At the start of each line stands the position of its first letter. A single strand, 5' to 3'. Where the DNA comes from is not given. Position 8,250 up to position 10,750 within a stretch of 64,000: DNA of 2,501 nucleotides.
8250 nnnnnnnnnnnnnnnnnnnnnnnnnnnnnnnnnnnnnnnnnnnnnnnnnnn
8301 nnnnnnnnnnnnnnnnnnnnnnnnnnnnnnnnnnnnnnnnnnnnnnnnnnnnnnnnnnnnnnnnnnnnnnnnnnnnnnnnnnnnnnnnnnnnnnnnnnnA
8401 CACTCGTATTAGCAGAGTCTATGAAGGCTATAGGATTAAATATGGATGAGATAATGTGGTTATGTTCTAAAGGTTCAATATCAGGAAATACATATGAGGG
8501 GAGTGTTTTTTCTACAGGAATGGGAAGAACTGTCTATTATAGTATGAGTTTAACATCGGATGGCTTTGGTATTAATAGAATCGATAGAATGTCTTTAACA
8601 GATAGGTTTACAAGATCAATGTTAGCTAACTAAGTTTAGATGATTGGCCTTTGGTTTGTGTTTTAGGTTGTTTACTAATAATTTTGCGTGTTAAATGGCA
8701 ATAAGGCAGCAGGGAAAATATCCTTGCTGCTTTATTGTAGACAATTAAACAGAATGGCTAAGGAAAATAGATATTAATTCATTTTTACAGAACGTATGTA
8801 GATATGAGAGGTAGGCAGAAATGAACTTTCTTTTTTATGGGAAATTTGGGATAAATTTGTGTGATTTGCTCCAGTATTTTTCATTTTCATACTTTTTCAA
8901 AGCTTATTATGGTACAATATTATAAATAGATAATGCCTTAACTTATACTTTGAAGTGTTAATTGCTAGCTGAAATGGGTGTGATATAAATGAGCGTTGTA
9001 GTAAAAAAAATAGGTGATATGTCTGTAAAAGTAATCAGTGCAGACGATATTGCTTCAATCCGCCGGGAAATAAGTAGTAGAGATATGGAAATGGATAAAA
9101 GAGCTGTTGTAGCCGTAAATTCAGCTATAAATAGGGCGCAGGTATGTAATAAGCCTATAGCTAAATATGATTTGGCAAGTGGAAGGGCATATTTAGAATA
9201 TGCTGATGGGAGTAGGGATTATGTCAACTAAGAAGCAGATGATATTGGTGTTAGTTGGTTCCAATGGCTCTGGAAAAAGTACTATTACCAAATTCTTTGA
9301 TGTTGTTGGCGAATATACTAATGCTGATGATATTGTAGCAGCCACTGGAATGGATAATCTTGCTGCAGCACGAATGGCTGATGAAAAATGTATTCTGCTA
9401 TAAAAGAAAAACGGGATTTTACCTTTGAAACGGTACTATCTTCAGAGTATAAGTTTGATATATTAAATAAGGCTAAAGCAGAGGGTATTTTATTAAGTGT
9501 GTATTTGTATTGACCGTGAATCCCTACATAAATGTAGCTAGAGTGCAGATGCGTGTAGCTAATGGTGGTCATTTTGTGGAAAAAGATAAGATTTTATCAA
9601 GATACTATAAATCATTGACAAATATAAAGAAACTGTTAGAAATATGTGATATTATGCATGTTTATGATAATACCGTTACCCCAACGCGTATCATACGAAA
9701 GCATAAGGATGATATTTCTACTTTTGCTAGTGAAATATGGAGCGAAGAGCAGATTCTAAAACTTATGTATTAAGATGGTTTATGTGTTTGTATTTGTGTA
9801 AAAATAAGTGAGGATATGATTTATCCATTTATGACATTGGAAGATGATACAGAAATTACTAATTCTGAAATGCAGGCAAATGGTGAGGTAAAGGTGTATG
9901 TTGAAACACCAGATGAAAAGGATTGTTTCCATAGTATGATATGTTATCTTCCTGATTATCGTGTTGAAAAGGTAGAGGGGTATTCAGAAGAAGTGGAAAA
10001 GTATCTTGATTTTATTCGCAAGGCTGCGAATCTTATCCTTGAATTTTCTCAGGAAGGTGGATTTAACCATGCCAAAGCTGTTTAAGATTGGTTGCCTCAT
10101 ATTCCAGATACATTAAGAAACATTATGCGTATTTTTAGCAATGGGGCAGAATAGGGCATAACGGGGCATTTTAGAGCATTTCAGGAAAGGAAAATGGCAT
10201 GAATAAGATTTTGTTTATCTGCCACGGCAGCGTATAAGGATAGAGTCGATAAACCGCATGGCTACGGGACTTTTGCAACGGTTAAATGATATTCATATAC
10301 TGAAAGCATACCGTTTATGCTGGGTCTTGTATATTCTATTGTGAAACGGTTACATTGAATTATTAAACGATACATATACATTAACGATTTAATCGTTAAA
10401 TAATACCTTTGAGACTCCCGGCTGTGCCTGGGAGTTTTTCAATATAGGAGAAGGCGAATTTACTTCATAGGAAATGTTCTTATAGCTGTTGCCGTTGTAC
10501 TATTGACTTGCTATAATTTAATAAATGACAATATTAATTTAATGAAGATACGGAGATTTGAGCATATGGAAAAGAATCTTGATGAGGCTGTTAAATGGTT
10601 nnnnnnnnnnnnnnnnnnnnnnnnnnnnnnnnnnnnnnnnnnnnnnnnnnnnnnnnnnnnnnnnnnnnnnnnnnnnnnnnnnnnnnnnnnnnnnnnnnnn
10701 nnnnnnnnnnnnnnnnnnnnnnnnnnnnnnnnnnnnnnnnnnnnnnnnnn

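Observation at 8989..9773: Disrupted zeta-toxin-like P-loop kinase with an overlapping small upstream gene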

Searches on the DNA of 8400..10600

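Call 57: search_rna_families(source=window, start=8400, end=10600, threshold=evalue, max_evalue=1)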
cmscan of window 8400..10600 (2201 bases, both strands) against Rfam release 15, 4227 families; matches with E-value up to 1: 1.
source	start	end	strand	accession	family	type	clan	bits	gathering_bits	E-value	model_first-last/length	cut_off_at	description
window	9699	9729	-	RF01637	ceN47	Gene; snRNA; snoRNA; CD-box;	-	18.4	35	0.61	1-155/155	no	Nematode snoRNA ceN47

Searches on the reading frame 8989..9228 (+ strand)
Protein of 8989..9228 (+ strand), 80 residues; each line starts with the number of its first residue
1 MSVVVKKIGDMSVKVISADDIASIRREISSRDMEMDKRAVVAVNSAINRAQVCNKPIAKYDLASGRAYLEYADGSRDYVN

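Call 4: search_protein_families(library=pfam, proteins=[window:8989-9228:+], max_evalue=1)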
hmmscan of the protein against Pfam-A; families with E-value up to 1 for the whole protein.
seq(80 aa): 1 family
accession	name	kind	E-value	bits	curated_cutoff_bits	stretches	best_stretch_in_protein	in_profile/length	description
PF19434.4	OPA1_C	-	0.15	11.8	25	1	14-73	192-250/345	Dynamin-like GTPase OPA1 C-terminal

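Call 5: search_protein_families(library=ncbifam, proteins=[window:8989-9228:+], max_evalue=1)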
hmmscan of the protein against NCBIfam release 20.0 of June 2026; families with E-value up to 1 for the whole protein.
seq(80 aa): 0 families

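Call 13: find_homologous_proteins(query=window:8989-9228:+)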
Query seq(80 aa) (80 aa): 12 proteins with E <= 0.001 among 13 candidates.
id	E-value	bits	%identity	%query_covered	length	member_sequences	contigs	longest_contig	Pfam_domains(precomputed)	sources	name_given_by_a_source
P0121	1.8e-40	153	98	100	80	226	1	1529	-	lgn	-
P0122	8.4e-39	148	94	100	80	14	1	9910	-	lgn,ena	-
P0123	2.6e-35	137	90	100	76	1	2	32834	-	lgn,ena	-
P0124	6.3e-34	132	96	88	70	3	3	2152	-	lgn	-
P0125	6.9e-30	120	93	88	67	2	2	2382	-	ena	-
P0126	2.5e-20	89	59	99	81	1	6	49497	-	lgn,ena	-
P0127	2.5e-20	89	96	60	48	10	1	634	-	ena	-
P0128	2.6e-20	89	59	99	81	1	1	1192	-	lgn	-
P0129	2.9e-20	89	63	100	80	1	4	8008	-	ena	-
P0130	4.0e-20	89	58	99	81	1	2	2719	-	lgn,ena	-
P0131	4.4e-20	89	58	99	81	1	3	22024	-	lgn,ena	-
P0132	1.2e-19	87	59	100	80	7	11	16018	-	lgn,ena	-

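Call 19: find_encoding_contigs(protein=window:8989-9228:+, flank=4000, max_places=10)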
Protein seq(80 aa) (80 aa): 10 contigs read that carry it; 8 places shown.
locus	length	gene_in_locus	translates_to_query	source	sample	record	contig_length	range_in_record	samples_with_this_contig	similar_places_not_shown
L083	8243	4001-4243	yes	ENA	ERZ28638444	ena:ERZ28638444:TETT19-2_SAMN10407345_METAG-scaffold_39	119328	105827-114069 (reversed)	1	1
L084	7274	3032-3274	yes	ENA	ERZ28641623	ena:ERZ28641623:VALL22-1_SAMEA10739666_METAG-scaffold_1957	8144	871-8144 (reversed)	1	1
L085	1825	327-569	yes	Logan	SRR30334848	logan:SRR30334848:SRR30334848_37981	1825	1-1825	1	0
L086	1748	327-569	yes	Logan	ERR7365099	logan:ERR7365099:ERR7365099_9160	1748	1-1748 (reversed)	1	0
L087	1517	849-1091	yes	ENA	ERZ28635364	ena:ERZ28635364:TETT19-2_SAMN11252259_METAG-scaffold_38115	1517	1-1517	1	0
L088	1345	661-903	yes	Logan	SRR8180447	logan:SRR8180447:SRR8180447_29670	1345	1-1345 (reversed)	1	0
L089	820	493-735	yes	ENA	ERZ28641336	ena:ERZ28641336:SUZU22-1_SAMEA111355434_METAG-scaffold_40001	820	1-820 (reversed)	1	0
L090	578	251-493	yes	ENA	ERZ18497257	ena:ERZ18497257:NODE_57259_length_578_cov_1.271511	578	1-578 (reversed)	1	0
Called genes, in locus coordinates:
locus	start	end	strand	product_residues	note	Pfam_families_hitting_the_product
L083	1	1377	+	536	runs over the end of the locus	-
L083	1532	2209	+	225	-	-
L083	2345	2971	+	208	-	-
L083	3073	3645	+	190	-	-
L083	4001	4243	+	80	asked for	-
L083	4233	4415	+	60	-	-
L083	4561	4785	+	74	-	-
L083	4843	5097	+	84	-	-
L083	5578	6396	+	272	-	PF19789:DUF6273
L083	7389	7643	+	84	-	PF02604:PhdYeFM_antitox (weak)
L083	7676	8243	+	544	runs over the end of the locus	PF02384:N6_Mtase, PF07669:Eco57I, PF12950:TaqI_C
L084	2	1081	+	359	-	?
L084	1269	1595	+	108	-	-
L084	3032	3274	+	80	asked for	-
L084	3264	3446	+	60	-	-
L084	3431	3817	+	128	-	PF06414:Zeta_toxin (weak)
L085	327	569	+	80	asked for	-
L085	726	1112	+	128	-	PF06414:Zeta_toxin (weak)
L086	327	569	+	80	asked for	-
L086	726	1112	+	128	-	PF06414:Zeta_toxin (weak)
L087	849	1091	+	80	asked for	-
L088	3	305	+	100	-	?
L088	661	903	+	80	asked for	-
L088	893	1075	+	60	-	-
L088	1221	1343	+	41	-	?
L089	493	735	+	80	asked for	-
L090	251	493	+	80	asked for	-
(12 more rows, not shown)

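Call 30: search_protein_families(library=padloc, proteins=[window:8989-9228:+], max_evalue=0.01)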
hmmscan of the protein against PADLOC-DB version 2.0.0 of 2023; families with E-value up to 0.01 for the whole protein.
seq(80 aa): 0 families

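Call 34: predict_structure(alignment_id=A5)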
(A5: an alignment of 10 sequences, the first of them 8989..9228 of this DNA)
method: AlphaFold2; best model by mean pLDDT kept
length: 80 residues; sequences in the alignment: 10
mean_pLDDT: 70.7   pTM: 0.30
mean pLDDT of the five models: 70.7, 63.9, 61.9, 61.8, 51.3
residues with pLDDT >= 90: 0; 70-90: 41; 50-70: 38; < 50: 1
segments of 3 or more residues with pLDDT < 50: none
pLDDT, mean of each block of 10 residues (from residue 1): 69 67 61 67 69 71 84 77
secondary structure, 60 per line:
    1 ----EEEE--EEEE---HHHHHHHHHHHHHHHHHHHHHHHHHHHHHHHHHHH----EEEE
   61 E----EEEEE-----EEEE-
elements in order: E5-8 E11-14 H18-52 E57-61 E66-70 E76-79

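Call 43: search_protein_families(library=pfam, alignment_id=A3, max_evalue=0.1)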
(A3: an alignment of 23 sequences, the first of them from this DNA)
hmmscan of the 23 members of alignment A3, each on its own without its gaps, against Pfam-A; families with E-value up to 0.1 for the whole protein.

A. member 1, seq(80 aa): 0 families

B. families by the number of members that match (of 23 scanned): 4 families
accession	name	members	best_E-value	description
PF16368.10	CEBP1_N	1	0.015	Cytoplasmic polyadenylation element-binding protein 1 N-terminus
PF10991.15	Enc34_ssDNA-bd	1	0.026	Enterobacter phage Enc34, ssDNA-binding protein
PF10087.14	DUF2325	1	0.03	Uncharacterized protein conserved in bacteria (DUF2325)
PF23999.1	CUSTOS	1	0.039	CUSTOS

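Call 44: search_protein_families(library=phrogs, proteins=[window:8989-9228:+], max_evalue=0.001)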
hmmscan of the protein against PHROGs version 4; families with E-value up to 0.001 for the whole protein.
seq(80 aa): 0 families

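Call 51: fold_search(model_id=the predicted structure, library=pdb)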
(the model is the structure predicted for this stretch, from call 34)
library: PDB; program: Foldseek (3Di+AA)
matches with E <= 10: 800; with E <= 0.001: 0
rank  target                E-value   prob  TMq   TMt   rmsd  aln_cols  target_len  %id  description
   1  2k57_MODEL_1_A        4.8e-01  0.87  0.24  0.32   2.3        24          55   33  Solution NMR Structure of Putative Lipoprotein from Pseudomonas syringae Gene Locus PSPTO2350. Northeast Struc (released 2008-09-30)
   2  9h8z                  5.4e-01  0.91  0.26  0.05   1.1        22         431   36  FAD-dependent monooxygenase sorC with sorbicillin bound (released 2025-03-19)
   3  8qyo_H                6.1e-01  0.14  0.21  0.10  23.8       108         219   16  Human proteasome 20S core particle (released 2024-02-21)
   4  6jdk_B                6.5e-01  0.82  0.26  0.05   2.1        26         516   19  Crystal structure of Baeyer-Villiger monooxygenase from Parvibaculum lavamentivorans (released 2019-04-10)
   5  3k8r_B                6.5e-01  0.80  0.26  0.25   2.9        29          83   28  Crystal structure of protein of unknown function (YP_427503.1) from Rhodospirillum rubrum ATCC 11170 at 2.75 A resolut (released 2009-10-27)
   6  9h8m                  7.0e-01  0.87  0.26  0.05   1.1        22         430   36  FAD-dependent monooxygenase sorC (released 2025-03-19)
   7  2wg5_A                7.0e-01  0.51  0.27  0.25   7.9        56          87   16  Proteasome-Activating Nucleotidase (PAN) N-domain (57-134) from Archaeoglobus fulgidus fused to GCN4 (released 2009-04-28)
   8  3k8r_A                7.4e-01  0.77  0.25  0.24   2.7        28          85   25  Crystal structure of protein of unknown function (YP_427503.1) from Rhodospirillum rubrum ATCC 11170 at 2.75 A resolut (released 2009-10-27)
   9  3luu                  8.4e-01  0.75  0.26  0.24   2.5        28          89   18  Crystal structure of Protein with unknown function which belongs to Pfam DUF971 family (AFE_2189) from Acidithiobacillus (released 2010-03-09)
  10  6npb_A                9.0e-01  0.75  0.26  0.06   2.9        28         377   21  X-ray crystal structure of TmpA, 2-trimethylaminoethylphosphonate hydroxylase, with Fe and 2OG (released 2019-03-06)
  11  5vhs_D                9.0e-01  0.54  0.39  0.11  10.7        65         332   17  Conformational Landscape of the p28-Bound Human Proteasome Regulatory Particle (released 2017-08-23)
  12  4r3o_I                9.0e-01  0.12  0.21  0.09  24.2       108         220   16  Human Constitutive 20S Proteasome (released 2015-01-28)
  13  8fz5_I                9.0e-01  0.12  0.21  0.09  24.2       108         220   16  The PI31-free Bovine 20S proteasome (released 2023-07-05)
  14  7de9_A                9.6e-01  0.77  0.22  0.30   2.7        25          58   24  crystal structure of Arabidopsis RDM15 tudor domain in complex with an H3K4me1 peptide (released 2021-04-07)
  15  4v8m_Be               9.6e-01  0.51  0.22  0.11   2.6        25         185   24  High-resolution cryo-electron microscopy structure of the Trypanosoma brucei ribosome (released 2014-07-09)
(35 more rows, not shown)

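Call 53: search_protein_representatives(alignment_id=A5)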
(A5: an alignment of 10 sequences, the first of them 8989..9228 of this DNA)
Query: 10 sequences, 80 profile positions. Proteins with E-value up to 0.001 (for the whole library): 295; up to 1e-10: 106; up to 1e-30: 0. The best 150 are listed.
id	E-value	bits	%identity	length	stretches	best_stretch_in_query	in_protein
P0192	2.0e-28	114.7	-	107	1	1-74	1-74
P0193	3.4e-27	110.7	-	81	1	2-80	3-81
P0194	4.3e-26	107.2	-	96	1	1-69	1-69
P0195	9.3e-26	106.1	-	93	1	1-68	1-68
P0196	1.7e-23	98.9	-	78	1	1-80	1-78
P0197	7.7e-23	96.7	-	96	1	1-80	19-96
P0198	7.7e-22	93.5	-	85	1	18-79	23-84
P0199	4.1e-21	91.2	-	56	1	27-80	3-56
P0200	2.0e-20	89.0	-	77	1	10-80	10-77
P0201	5.9e-20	87.5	-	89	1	18-80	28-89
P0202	8.1e-20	87.1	-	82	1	22-80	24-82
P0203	8.7e-20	87.0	-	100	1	13-80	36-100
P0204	3.0e-19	85.2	-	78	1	15-80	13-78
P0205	3.1e-19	85.2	-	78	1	11-80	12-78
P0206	3.3e-19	85.1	-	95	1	13-79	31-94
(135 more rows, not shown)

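Call 58: find_encoding_contigs(protein=P0126, flank=3000, max_places=4)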
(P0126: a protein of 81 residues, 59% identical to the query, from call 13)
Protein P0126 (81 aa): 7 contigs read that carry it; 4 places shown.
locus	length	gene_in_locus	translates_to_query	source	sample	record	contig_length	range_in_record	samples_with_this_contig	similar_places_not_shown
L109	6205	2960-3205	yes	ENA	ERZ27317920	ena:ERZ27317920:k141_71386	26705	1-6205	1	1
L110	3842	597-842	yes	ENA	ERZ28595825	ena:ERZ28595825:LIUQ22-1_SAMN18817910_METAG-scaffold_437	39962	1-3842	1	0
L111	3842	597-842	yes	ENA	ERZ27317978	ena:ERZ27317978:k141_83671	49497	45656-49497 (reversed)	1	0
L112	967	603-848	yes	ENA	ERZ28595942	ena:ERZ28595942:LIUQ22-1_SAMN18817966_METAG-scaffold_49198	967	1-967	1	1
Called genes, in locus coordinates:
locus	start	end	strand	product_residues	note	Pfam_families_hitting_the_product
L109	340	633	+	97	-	PF04326:SLFN_AlbA_2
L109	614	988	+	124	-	PF13749:HATPase_c_4 (weak)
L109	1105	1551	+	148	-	PF13749:HATPase_c_4, PF13412:HTH_24 (weak), PF08279:HTH_11 (faint)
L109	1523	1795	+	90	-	-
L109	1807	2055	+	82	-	-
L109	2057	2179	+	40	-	-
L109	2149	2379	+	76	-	PF18765:Polbeta (weak)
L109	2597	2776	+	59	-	-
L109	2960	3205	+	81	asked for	-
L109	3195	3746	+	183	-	PF06414:Zeta_toxin (weak)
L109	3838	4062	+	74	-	-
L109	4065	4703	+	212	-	-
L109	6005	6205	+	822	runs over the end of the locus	PF04464:Glyphos_transf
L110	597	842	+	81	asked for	-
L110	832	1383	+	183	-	PF06414:Zeta_toxin (weak)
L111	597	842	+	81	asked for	-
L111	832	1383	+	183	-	PF06414:Zeta_toxin (weak)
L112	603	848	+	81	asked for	-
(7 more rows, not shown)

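Call 59: find_encoding_contigs(protein=P0132, flank=3000, max_places=4)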
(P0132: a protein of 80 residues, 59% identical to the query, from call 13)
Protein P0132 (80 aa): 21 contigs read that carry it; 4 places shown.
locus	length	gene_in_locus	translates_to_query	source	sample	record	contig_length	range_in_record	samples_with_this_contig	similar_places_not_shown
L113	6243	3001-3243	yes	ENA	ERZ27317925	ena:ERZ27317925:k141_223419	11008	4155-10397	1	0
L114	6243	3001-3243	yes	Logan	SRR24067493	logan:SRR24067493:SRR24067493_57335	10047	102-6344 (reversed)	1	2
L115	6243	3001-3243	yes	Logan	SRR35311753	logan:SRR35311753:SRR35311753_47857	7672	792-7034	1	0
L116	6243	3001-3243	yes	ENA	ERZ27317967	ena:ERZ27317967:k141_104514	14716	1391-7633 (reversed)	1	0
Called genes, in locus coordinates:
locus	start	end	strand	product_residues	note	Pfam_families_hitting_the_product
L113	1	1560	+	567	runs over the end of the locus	PF03797:Autotransporter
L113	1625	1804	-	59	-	PF02416:TatA_B_E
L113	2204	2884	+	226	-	PF01471:PG_binding_1, PF00877:NLPC_P60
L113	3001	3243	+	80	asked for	-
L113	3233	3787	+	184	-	PF06414:Zeta_toxin (weak)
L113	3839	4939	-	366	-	PF11159:DUF2939 (faint)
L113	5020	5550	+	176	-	PF04307:YdjM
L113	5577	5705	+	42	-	-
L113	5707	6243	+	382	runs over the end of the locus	?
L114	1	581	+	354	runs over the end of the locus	PF01924:HypD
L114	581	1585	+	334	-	PF00586:AIRS, PF02769:AIRS_C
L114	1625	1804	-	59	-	PF02416:TatA_B_E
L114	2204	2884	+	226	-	PF01471:PG_binding_1, PF00877:NLPC_P60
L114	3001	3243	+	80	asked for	-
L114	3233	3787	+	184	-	PF06414:Zeta_toxin (weak)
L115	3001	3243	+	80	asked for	-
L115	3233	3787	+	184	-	PF06414:Zeta_toxin (weak)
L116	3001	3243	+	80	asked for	-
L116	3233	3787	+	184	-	PF06414:Zeta_toxin (weak)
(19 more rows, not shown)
